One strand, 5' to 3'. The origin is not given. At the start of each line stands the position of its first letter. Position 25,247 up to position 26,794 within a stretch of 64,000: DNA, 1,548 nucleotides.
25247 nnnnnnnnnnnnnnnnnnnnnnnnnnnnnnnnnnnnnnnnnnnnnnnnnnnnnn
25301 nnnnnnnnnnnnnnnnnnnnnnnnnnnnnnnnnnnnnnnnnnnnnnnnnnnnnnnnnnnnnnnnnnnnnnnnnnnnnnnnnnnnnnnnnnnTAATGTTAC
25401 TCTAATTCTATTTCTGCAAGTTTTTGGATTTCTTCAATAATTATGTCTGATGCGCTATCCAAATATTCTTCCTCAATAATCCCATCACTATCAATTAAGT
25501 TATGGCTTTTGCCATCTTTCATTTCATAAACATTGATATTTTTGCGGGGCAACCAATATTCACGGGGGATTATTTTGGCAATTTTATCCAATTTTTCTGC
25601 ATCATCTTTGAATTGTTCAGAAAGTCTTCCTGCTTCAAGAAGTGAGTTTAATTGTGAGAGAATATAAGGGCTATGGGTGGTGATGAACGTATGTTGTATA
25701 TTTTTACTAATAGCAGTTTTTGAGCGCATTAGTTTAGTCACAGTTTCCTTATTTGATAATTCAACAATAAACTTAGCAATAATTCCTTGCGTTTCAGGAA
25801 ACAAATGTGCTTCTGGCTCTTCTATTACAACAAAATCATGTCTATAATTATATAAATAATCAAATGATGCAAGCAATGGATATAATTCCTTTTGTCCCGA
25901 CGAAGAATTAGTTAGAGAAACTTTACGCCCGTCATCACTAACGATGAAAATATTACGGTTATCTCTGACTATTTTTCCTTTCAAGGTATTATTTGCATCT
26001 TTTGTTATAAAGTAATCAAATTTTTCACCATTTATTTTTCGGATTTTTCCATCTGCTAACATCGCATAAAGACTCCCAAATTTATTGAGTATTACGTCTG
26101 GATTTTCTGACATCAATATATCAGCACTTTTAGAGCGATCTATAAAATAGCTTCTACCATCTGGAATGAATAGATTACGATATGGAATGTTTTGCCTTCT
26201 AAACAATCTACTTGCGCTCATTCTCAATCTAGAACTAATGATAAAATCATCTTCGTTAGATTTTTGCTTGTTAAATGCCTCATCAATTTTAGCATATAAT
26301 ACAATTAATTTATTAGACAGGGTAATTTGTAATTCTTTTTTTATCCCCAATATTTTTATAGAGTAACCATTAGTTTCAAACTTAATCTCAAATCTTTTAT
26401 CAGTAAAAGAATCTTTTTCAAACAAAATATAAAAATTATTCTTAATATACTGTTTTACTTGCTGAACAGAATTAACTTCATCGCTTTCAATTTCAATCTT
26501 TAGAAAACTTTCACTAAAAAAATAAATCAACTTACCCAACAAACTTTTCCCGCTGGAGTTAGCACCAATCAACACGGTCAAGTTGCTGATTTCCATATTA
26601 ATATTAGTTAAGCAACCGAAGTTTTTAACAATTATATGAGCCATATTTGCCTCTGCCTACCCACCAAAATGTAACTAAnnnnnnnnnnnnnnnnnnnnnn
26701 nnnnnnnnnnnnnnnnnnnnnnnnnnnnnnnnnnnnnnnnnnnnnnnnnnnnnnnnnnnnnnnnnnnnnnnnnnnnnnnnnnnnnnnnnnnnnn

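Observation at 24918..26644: AT-rich two-gene cassette (ABC-type ATPase + 157-aa PD-(D/E)xK-like protein) between guaB and hemC: candidate uncharacterised defence module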

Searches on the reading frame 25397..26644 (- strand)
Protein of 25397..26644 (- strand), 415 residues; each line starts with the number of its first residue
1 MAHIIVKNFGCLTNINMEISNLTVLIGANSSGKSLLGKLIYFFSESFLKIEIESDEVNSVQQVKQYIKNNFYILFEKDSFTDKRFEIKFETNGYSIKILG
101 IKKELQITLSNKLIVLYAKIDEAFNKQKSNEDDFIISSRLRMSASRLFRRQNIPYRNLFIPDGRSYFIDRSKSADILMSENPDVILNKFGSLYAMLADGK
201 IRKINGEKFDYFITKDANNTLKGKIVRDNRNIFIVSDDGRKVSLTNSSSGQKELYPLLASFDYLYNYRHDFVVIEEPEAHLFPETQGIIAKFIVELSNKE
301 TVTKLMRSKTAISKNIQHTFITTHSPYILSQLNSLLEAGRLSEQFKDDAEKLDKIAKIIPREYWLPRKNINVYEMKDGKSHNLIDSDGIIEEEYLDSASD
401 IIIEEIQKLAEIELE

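Call 3: search_protein_families(library=pfam, proteins=[window:25397-26644:-], max_evalue=1)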
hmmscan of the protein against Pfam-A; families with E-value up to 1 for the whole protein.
window:25397-26644:- (415 aa): 6 families
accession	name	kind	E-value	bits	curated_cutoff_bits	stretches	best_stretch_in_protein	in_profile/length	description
PF13175.12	AAA_15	-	1.8e-22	80.9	32.1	2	207-328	274-373/374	AAA ATPase domain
PF13304.12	AAA_21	-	1.2e-18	68.7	27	1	22-330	1-304/304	AAA domain, putative AbiEii toxin, Type IV TA system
PF02463.25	SMC_N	-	1e-05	25.5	40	1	3-299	4-189/220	RecF/RecN/SMC N terminal domain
PF00005.33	ABC_tran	-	0.012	16.6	25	1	16-81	7-71/137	ABC transporter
PF00538.25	Linker_histone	-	0.07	13.8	22.4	0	307-344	21-58/74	linker histone H1 and H5 family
PF13555.12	AAA_29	-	0.086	13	27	1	3-34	3-36/61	P-loop containing region of AAA domain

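Call 4: search_protein_families(library=padloc, proteins=[window:25397-26644:-], max_evalue=1)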
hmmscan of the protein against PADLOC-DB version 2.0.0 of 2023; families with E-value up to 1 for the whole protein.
window:25397-26644:- (415 aa): 79 families (the best 25 are shown)
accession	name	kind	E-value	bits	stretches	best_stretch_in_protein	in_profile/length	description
PDLC02979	AriA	-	3.6e-25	87.5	1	3-329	5-373/373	-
PDLC04562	PDC-M29A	-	4.9e-23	80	2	266-413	269-407/410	-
PDLC02980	AriA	-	3e-20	71.4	1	22-330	1-304/304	-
PDLC04033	PD-T4-4_A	-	8.1e-17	59.5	2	213-379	269-416/460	-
PDLC03878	NsnB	-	3e-16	58.1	1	3-300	4-268/345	-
PDLC04710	PDC-M56A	-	4e-16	57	2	1-45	1-45/382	-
PDLC04664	PDC-M47A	-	6.9e-13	46.3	2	225-339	279-376/461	-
PDLC00070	GajA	-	3.5e-12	43.7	2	267-330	289-338/596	AAA ATPase domain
PDLC00063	GajA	-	1.8e-11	41.4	2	270-331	346-402/679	AAA ATPase domain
PDLC04182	HEC-01A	-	3.3e-11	40.8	2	3-93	6-96/406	-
PDLC00075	GajA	-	5.9e-11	39.6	2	221-301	224-301/536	AAA ATPase domain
PDLC04214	HEC-02A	-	6.7e-11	40.1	2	3-130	4-126/338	-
PDLC02915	ATPase-Toprim_I-B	-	9.2e-11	39.2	2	3-68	5-65/623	-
PDLC00065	GajA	-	1e-10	39.1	2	272-332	337-390/670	AAA ATPase domain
PDLC04175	HEC-01A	-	1.9e-10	38.3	1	2-122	7-118/363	-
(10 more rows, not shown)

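Call 5: search_protein_families(library=ncbifam, proteins=[window:25397-26644:-], max_evalue=1)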
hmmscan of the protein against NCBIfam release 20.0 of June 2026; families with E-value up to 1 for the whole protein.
window:25397-26644:- (415 aa): 9 families
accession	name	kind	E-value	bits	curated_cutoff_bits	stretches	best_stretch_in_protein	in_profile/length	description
TIGR04435.1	restrict_AAA_1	hypoth_equivalog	1.1e-06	27.7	300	1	225-332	376-473/568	restriction system-associated AAA family ATPase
NF047739.1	antiphage_MADS3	equivalog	3.4e-06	26.5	420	1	3-59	4-60/427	methylation-associated defense system AAA family ATPase MAD3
NF041774.1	tung_ATPbind_TupC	equivalog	0.00087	18.4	400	1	13-130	19-127/319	tungstate ABC transporter ATP-binding protein TupC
TIGR04520.1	ECF_ATPase_1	equivalog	0.0014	18.2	315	1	11-75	17-83/269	energy-coupling factor transporter ATPase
NF041760.1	PtuA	equivalog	0.0066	15.4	500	1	3-70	54-121/524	retron Ec78 anti-phage system effector ATPase PtuA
TIGR00972.1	3a0107s01c2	equivalog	0.016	14.5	343.2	0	6-53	11-60/248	phosphate ABC transporter ATP-binding protein PstB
NF008255.0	PRK11027.2-2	equivalog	0.03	14.4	184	1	161-212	15-64/124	hypothetical protein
NF040873.1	AztA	equivalog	0.051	13.1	220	1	15-40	13-38/191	zinc ABC transporter ATP-binding protein AztA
TIGR01166.1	cbiO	subfamily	0.14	11.6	211.8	0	12-36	8-34/190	cobalt ABC transporter, ATP-binding protein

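Call 7: search_protein_families(library=phrogs, proteins=[window:25397-26644:-], max_evalue=1)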
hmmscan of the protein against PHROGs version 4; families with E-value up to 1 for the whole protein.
window:25397-26644:- (415 aa): 6 families
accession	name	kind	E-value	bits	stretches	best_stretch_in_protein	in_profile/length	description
phrog_14430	-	unknown function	1.5e-18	68.2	2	4-70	5-73/444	-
phrog_4747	-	unknown function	6.5e-08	33.1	2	4-131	6-122/610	-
phrog_13167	-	unknown function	7.3e-08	32.7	1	240-344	310-397/477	-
phrog_21420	-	unknown function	1.5e-07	31.3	2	215-334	476-575/654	-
phrog_20486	-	DNA, RNA and nucleotide metabolism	0.015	15.6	1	345-407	140-203/254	DNA binding protein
phrog_31673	-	unknown function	0.37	11.4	1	184-281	48-143/207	-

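Call 9: find_homologous_proteins(query=window:25397-26644:-, max_evalue=0.001)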
Query window:25397-26644:- (415 aa): 2585 proteins with E <= 0.001 among 8000 candidates; the best 120 are listed.
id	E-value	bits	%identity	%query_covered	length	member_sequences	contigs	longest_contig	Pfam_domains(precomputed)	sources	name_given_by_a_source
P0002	4.9e-252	854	100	96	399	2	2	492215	PF13175.13,PF13304.13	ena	-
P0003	1.4e-55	207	34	100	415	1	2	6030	PF13175.13,PF13304.13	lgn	-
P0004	2.4e-54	203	35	99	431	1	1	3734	PF13175.13,PF13304.13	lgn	-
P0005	3.6e-49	186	34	100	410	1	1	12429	PF13175.13,PF13304.13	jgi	jgi:hypothetical protein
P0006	2.7e-48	183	32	100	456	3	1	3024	PF13175.13,PF13304.13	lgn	-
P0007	3.3e-48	183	32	100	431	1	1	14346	PF13175.13,PF13304.13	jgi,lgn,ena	-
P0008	1.2e-47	181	31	100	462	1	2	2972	PF13175.13,PF02463.26,PF13304.13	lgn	-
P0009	1.6e-47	181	34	100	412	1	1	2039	PF13175.13,PF13304.13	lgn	-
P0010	2.0e-46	177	33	99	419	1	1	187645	PF13175.13,PF13304.13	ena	-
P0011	5.2e-46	176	30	99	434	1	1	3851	PF13175.13,PF13304.13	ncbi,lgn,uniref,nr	ncbi:ATP-binding protein [Methylobacterium sp. Leaf465]|uniref:AAA family ATPase n=1 Tax=Methylobact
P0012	9.6e-46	175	27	100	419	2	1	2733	PF13175.13,PF02463.26,PF13304.13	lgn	-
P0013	1.2e-44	171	30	100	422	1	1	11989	PF13175.13,PF13304.13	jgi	jgi:hypothetical protein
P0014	2.4e-44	170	31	100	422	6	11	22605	PF13175.13,PF13304.13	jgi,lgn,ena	jgi:hypothetical protein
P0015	2.4e-44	170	31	100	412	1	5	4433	PF13175.13,PF13304.13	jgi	jgi:AAA15 family ATPase/GTPase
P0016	2.6e-44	170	28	100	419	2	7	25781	PF13175.13,PF02463.26,PF13304.13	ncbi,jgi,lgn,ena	jgi:ABC-type cobalamin/Fe3+-siderophores transport system ATPase subunit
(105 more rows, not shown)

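Call 10: find_encoding_contigs(protein=P0003, flank=4000, max_places=2)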
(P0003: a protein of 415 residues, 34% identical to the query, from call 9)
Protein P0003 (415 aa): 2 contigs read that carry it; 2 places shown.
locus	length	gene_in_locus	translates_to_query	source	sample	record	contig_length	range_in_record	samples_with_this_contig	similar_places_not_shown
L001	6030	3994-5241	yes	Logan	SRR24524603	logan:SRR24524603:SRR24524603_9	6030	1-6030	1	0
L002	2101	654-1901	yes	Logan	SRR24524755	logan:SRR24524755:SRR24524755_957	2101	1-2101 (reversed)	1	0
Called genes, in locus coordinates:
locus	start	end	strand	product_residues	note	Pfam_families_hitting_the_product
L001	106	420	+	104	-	PF04365:BrnT_toxin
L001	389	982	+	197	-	PF14384:BrnA_antitoxin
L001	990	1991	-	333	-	PF00589:Phage_integrase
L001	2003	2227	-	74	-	PF13986:DUF4224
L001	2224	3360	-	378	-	PF02486:Rep_trans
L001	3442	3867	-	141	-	-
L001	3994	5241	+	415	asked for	PF13175:AAA_15, PF13304:AAA_21, PF13175:AAA_15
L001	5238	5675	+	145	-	-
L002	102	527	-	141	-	-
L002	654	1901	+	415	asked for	PF13175:AAA_15, PF13304:AAA_21, PF13175:AAA_15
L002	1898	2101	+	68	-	?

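Call 11: find_encoding_contigs(protein=P0010, flank=5000, max_places=2)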
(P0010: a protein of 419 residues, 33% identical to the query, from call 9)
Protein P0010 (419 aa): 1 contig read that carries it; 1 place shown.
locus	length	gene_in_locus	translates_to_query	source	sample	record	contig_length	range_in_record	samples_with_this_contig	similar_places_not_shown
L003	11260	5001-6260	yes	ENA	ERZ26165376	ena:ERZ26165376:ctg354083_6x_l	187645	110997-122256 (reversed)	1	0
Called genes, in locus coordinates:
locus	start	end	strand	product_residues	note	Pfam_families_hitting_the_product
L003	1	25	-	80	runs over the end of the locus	-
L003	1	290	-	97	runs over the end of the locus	PF04365:BrnT_toxin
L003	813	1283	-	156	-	PF00578:AhpC-TSA, PF08534:Redoxin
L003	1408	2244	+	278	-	PF17930:LpxI_N, PF06230:LpxI_C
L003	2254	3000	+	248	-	PF20260:PUA_4, PF04452:Methyltrans_RNA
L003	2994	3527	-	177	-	PF00156:Pribosyltran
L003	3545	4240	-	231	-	PF13717:Zn_ribbon_4, PF13719:Zn_ribbon_5 (weak)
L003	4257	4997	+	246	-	PF00005:ABC_tran, PF13304:AAA_21 (faint)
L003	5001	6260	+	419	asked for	PF13175:AAA_15, PF13304:AAA_21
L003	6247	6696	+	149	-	-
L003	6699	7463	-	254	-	PF00106:adh_short, PF08659:KR, PF13561:adh_short_C2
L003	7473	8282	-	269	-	PF13085:Fer2_3, PF13183:Fer4_8, PF13237:Fer4_10 (weak), PF13534:Fer4_17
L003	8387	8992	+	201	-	PF04264:YceI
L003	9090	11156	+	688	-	PF11412:DsbD_N, PF02683:DsbD_TM, PF13899:Thioredoxin_7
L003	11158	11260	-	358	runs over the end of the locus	-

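Call 12: find_encoding_contigs(protein=P0005, flank=5000, max_places=2)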
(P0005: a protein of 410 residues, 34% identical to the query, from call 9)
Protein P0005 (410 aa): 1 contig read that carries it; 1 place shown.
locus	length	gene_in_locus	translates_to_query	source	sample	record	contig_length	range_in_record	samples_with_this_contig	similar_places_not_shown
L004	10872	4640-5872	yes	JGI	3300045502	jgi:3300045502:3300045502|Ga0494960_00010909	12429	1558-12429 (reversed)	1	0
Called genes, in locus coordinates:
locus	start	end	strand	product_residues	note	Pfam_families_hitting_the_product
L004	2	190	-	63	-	?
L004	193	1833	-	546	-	PF14400:Transglut_i_TM, PF01841:Transglut_core (weak), PF14402:7TM_transglut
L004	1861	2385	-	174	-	PF05618:RimB-like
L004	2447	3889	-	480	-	PF00171:Aldedh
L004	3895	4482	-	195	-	PF00226:DnaJ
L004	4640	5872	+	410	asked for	PF13175:AAA_15, PF13304:AAA_21, PF13175:AAA_15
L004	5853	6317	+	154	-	-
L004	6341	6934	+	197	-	PF00475:IGPD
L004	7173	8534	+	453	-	PF00464:SHMT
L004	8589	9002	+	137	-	-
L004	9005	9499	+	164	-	PF22811:Zn_ribbon_NrdR, PF03477:ATP-cone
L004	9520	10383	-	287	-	PF00488:MutS_V, PF27441:MutS_C (weak)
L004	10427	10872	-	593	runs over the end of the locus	-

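Call 30: find_related_loci(query=A5, collection=genome_contigs, flank=8000)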
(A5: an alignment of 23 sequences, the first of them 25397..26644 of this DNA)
Query A5 (415 aa) in genome_contigs; peptide patterns used: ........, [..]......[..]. (x = any residue, [..] = any of these).
600 stretches matched a pattern (row limit reached: there are more); 520 encode a relative of the query (tblastn E <= 1e-3); the best 80 are kept; 80 distinct loci.
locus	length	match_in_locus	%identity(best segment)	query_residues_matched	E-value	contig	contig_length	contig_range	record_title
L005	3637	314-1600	29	1-415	9e-55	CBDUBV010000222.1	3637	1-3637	MAG TPA_asm: uncultured Chthoniobacteraceae bacterium isolate ERR2431955_maxbin2_17 genome assembly, contig: ERZ23878311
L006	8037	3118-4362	31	4-413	2e-53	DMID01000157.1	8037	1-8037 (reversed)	MAG TPA_asm: Xanthomonadaceae bacterium isolate UBA10653 contig_3151, whole genome shotgun sequence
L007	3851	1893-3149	30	6-415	2e-53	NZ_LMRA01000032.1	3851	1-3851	Methylobacterium sp. Leaf465 contig_38, whole genome shotgun sequence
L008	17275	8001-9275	29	1-414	5e-53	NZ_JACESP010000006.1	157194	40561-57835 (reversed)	MAG: Sphingosinicella sp. isolate MCMED-G19 Sphingosinicella-MCMED-G19-C6, whole genome shotgun sequence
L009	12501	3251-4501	30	1-413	2e-52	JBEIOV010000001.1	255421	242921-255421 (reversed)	MAG: Hylemonella sp. isolate Sample-106-S6-bin-26 Sample_106_S6-bin_26-k141_760678, whole genome shotgun sequence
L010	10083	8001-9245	31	4-413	3e-52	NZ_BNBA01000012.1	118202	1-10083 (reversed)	[Pseudomonas] boreopolis strain JCM 13306 sequence12, whole genome shotgun sequence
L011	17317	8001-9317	28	1-415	4e-52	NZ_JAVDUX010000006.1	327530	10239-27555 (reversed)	Ancylobacter sp. 3268 Ga0454452_06, whole genome shotgun sequence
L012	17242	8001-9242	31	1-413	3e-52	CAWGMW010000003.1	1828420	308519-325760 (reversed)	MAG: uncultured Acidobacteriaceae bacterium isolate MFD01188.bin.1.50 genome assembly, contig: contig_5965, whole genome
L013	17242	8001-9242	31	1-414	6e-52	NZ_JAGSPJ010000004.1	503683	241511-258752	Undibacterium fentianense strain FT137W NODE_4_length_503683_cov_59.677887, whole genome shotgun sequence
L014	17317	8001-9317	29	1-415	1e-51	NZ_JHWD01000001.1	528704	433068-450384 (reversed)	Roseomonas mucosa ATCC BAA-692 BT98DRAFT_scaffold00001.1_C, whole genome shotgun sequence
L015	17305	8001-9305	30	1-413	3e-51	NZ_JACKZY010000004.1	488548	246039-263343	Nitratireductor sp. B36 NODE_4_length_488548_cov_190.258844, whole genome shotgun sequence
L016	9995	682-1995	31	1-415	3e-51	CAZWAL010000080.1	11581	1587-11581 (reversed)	MAG TPA_asm: uncultured Stakelama sp. isolate SRP287051_co1_152 genome assembly, contig: NODE_7305_length_11581_cov_12.0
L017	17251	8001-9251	31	4-415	4e-51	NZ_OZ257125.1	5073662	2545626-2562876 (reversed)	MAG: Hydrocarboniphaga sp. isolate a03693ab-7b64-4014-8609-59c65ea6d85f chromosome 1, complete sequence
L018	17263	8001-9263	30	1-414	1e-50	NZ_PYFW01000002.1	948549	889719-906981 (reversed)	Bradyrhizobium sp. MOS003 mos003_2, whole genome shotgun sequence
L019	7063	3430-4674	30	1-413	1e-50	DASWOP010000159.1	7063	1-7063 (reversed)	MAG TPA_asm: Acidobacteriaceae bacterium isolate SMAG_U3444 k141_2169460, whole genome shotgun sequence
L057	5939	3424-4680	29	4-413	4e-40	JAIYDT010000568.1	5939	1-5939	MAG: Verrucomicrobiaceae bacterium isolate H1_MAG_00045 pond_H1_MAG_00045_000000000368, whole genome shotgun sequence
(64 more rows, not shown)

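Call 41: list_cluster_members(proteins=[P0001, window:25397-26644:-, window:27013-28503:-, P0122])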
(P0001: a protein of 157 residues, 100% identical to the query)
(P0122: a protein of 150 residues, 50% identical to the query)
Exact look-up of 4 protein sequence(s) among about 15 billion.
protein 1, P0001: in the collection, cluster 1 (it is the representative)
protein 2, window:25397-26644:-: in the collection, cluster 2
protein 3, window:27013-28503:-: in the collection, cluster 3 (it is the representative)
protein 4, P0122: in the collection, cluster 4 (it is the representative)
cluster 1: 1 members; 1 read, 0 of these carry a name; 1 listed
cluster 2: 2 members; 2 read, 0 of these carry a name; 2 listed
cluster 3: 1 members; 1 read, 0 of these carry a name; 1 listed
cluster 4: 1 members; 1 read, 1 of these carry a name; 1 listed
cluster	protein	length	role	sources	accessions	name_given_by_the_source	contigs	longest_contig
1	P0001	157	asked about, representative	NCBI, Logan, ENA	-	-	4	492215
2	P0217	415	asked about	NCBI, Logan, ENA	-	-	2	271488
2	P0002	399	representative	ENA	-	-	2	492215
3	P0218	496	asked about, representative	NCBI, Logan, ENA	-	-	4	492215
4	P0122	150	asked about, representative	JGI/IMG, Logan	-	hypothetical protein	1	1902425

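Call 47: search_protein_families(library=pfam, alignment_id=A6, max_evalue=0.00001)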
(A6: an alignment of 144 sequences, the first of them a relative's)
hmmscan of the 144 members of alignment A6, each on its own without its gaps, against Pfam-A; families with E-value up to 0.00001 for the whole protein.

A. member 1, L008:4691-6790:- (699 aa): 4 families
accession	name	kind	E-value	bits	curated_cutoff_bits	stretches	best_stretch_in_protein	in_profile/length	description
PF01274.28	MS_TIM-barrel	-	4.6e-64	216.2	26.4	1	311-541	2-232/248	Malate synthase, TIM barrel domain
PF20659.2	MS_C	-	8.3e-21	75.1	23.1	1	565-646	2-78/118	Malate synthase, C-terminal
PF20656.2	MS_N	-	2.5e-15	56.2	23.5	1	13-69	2-58/64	Malate synthase, N-terminal domain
PF20658.2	MSG_insertion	-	4.9e-13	49.5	24.8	1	154-182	1-29/76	Malate synthase G, alpha-beta insertion domain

B. families by the number of members that match (of 144 scanned): 179 families (the first 25 are shown)
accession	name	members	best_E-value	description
PF00448.28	SRP54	5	4e-75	SRP54-type protein, GTPase domain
PF02978.25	SRP_SPB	5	2.5e-35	Signal peptide binding domain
PF02881.24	SRP54_N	5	8.1e-24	SRP54-type protein, helical bundle domain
PF13401.12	AAA_22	5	2e-11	AAA domain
PF06414.18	Zeta_toxin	4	1.1e-06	Zeta toxin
PF01656.29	CbiA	3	2.8e-07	CobQ/CobB/MinD/ParA nucleotide binding domain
PF00012.26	HSP70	2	7.6e-262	Hsp70 protein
PF00950.22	ABC-3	2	4.9e-77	ABC 3 transport family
PF10847.13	DUF2656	2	4.3e-55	Protein of unknown function (DUF2656)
PF00122.25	E1-E2_ATPase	2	2.3e-52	E1-E2 ATPase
PF01724.21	DUF29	2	1.1e-40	Domain of unknown function DUF29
PF07685.20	GATase_3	2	1.5e-37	CobB/CobQ-like glutamine amidotransferase domain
PF00578.27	AhpC-TSA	2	4.3e-35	AhpC/TSA family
PF00702.32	Hydrolase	2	5e-34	haloacid dehalogenase-like hydrolase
PF00665.32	rve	2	1.6e-30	Integrase core domain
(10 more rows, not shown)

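Call 48: search_protein_families(library=padloc, alignment_id=A6, max_evalue=1e-10)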
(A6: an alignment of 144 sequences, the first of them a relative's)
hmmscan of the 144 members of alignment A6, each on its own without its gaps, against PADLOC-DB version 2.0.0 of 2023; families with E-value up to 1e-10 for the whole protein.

A. member 1, L008:4691-6790:- (699 aa): 0 families

B. families by the number of members that match (of 144 scanned): 70 families (the first 25 are shown)
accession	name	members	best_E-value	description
PDLC04018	PD-Lambda-5_B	2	9e-41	-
PDLC01990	CARF_m8--CARF_Beta-galactosidase_LolE_TM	2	2.2e-27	-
PDLC03647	REase_III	1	2.4e-178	Type III restriction enzyme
PDLC03783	Drt8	1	1.4e-160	DRT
PDLC05062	PDC-S66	1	6.4e-109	-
PDLC02203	MzaA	1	1.7e-75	-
PDLC03963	SoFic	1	1e-51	-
PDLC03649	REase_III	1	1.3e-51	Type III restriction enzyme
PDLC03759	RT_UG21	1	7.8e-49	DRT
PDLC00417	ThsB1|ThsB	1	1.7e-43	TIR-like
PDLC03767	RT_UG29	1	4.2e-41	DRT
PDLC04606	PDC-M37B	1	1.7e-37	-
PDLC03761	RT_UG23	1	2.5e-36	DRT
PDLC03758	RT_UG20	1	4.4e-35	DRT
PDLC03756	RT_UG19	1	7.2e-33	DRT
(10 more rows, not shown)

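Call 51: search_protein_families(library=padloc, alignment_id=A5, max_evalue=1e-20)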
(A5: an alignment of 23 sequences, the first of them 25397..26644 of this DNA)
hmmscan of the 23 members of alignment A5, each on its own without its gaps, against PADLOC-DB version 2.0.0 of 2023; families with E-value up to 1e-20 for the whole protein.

A. member 1, window:25397-26644:- (415 aa): 2 families
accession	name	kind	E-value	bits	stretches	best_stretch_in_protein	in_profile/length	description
PDLC02979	AriA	-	3.6e-25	87.5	1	3-329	5-373/373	-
PDLC04562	PDC-M29A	-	4.9e-23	80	0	266-413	269-407/410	-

B. families by the number of members that match (of 23 scanned): 6 families
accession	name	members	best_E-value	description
PDLC02979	AriA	23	4.7e-34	-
PDLC04562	PDC-M29A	23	2e-31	-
PDLC02980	AriA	6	1e-22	-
PDLC04710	PDC-M56A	5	2.1e-28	-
PDLC03878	NsnB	4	7.5e-25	-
PDLC04033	PD-T4-4_A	2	2e-21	-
